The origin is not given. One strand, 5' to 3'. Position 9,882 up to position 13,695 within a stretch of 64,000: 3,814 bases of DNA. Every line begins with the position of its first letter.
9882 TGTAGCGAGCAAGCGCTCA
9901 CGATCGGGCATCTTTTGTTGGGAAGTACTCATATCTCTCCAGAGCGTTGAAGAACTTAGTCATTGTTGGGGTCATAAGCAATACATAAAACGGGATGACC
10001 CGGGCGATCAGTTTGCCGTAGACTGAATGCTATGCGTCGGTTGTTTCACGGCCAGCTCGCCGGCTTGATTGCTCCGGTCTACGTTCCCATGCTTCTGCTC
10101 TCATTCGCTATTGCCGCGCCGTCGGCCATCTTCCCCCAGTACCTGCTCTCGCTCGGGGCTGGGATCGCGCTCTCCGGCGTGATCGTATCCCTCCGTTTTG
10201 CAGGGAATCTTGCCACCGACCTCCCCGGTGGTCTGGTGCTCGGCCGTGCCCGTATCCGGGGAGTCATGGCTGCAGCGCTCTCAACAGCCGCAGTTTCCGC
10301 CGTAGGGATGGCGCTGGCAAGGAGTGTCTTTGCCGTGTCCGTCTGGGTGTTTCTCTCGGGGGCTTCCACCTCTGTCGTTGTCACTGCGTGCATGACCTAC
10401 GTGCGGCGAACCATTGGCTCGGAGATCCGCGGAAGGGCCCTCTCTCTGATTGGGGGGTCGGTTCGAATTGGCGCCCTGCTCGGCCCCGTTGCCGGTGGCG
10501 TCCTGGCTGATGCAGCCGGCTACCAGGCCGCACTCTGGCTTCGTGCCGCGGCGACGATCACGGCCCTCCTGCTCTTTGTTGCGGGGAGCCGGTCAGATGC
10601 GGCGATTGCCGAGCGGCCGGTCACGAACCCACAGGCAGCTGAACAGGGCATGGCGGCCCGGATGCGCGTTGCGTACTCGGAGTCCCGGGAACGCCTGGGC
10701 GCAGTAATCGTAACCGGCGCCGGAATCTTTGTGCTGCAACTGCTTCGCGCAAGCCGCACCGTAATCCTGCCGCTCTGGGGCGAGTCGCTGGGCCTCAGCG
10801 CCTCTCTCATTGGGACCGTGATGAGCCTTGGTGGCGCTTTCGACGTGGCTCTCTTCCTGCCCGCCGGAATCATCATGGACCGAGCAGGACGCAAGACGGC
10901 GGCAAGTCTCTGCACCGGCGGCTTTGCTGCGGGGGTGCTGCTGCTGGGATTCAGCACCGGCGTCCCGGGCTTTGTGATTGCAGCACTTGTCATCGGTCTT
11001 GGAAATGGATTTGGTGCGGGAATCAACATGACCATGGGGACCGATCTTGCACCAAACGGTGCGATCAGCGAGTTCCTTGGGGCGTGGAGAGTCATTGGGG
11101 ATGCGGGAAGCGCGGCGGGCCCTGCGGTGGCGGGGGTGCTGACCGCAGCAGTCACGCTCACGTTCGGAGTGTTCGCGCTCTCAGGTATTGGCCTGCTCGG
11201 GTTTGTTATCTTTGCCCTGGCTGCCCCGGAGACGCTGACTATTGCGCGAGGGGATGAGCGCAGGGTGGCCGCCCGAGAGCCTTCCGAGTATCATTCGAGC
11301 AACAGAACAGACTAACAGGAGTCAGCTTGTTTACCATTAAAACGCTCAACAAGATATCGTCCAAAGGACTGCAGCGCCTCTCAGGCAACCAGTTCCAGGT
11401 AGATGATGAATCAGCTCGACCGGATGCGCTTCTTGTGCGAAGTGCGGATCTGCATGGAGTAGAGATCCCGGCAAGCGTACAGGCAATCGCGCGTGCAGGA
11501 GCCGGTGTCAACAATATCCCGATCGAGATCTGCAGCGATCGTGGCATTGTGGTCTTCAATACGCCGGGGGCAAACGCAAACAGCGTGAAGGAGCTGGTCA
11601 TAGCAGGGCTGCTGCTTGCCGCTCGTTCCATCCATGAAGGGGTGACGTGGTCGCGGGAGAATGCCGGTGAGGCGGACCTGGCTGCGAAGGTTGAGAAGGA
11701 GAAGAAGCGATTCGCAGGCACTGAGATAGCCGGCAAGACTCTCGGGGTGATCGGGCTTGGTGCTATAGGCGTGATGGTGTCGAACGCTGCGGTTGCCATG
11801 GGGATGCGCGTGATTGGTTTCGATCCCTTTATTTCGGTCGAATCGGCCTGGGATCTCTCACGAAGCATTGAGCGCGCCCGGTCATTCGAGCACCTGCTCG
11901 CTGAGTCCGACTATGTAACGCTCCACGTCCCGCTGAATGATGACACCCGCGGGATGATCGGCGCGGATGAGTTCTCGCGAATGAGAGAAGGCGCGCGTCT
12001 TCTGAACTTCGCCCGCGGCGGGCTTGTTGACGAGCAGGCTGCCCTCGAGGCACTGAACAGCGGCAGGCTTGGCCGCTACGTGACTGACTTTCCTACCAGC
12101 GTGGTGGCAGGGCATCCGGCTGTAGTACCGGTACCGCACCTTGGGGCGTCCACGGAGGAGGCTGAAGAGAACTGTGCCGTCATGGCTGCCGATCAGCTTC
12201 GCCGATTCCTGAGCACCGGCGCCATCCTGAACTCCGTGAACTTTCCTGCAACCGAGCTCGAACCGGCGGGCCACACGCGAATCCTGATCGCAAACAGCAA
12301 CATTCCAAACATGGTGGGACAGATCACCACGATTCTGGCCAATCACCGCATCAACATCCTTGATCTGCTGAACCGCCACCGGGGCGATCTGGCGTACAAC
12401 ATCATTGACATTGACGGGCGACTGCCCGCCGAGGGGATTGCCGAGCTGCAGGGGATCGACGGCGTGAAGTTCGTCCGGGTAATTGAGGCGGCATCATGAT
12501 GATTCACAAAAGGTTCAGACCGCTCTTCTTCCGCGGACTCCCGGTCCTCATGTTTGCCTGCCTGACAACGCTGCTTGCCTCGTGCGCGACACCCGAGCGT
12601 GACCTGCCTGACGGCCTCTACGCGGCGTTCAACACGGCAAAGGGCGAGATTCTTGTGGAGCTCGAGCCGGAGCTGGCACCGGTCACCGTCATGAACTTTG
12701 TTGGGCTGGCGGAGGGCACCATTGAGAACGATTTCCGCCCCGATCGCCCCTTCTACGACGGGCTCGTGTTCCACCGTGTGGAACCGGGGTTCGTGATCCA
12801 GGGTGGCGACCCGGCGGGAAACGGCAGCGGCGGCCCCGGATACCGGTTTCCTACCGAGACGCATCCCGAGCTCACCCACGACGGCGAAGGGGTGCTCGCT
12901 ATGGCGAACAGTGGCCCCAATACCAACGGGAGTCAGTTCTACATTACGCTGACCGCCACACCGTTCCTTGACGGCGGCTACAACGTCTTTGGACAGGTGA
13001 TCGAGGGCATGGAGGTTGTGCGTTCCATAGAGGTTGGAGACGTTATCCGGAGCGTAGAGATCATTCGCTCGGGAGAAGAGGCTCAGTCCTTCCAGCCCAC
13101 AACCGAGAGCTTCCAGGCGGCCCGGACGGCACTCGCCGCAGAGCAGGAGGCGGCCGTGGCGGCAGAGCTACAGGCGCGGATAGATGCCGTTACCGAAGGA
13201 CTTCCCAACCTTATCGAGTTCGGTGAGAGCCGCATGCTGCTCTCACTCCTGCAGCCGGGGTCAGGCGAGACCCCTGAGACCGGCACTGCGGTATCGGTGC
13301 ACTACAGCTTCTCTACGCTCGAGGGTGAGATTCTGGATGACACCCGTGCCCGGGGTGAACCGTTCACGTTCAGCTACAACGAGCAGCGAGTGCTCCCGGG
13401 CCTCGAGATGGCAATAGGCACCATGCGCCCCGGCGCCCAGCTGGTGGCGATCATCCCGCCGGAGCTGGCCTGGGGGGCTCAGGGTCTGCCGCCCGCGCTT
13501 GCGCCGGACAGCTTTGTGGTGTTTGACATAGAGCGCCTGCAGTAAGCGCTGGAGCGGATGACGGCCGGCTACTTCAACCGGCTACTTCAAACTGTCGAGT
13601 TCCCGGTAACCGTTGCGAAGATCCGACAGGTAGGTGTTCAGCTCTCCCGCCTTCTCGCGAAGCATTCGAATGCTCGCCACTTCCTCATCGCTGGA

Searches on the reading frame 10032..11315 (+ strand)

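Call 39: search_protein_families(library=pfam, proteins=[window:10032-11315:+], max_evalue=0.00001)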
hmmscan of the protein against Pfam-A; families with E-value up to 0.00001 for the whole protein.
window:10032-11315:+ (427 aa): 1 family
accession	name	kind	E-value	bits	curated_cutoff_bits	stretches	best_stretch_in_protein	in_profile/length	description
PF07690.21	MFS_1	-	2e-32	112.9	33.4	2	21-191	6-181/347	Major Facilitator Superfamily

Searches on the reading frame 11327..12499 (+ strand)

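Call 39: search_protein_families(library=pfam, proteins=[window:11327-12499:+], max_evalue=0.00001)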
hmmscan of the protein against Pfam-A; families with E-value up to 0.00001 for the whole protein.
window:11327-12499:+ (390 aa): 2 families
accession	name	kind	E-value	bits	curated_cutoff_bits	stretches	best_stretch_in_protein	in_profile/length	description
PF02826.25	2-Hacid_dh_C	-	1.5e-40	138.9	25.1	1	94-272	3-177/178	D-isomer specific 2-hydroxyacid dehydrogenase, NAD binding domain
PF00389.36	2-Hacid_dh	-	1.3e-18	67.4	24.6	1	49-305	60-134/134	D-isomer specific 2-hydroxyacid dehydrogenase, catalytic domain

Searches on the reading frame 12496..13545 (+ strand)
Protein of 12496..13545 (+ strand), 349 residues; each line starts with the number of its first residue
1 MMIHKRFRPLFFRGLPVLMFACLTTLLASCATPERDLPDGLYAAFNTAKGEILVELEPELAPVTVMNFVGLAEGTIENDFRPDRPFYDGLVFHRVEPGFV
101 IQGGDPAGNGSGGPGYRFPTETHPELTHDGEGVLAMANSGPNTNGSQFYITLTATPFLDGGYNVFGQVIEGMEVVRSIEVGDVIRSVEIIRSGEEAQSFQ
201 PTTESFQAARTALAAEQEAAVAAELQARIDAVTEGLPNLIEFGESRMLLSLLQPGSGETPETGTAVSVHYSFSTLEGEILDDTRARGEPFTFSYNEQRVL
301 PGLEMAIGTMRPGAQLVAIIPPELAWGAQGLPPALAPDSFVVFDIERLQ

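Call 39: search_protein_families(library=pfam, proteins=[window:12496-13545:+], max_evalue=0.00001)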
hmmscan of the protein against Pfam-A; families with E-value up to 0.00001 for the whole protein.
window:12496-13545:+ (349 aa): 2 families
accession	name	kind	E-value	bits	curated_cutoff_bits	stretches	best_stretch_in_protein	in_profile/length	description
PF00160.26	Pro_isomerase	-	5.3e-43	147.4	21.7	1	44-185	3-144/159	Cyclophilin type peptidyl-prolyl cis-trans isomerase/CLD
PF00254.34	FKBP_C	-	1.2e-18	67.7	21.1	1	258-346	3-92/94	FKBP-type peptidyl-prolyl cis-trans isomerase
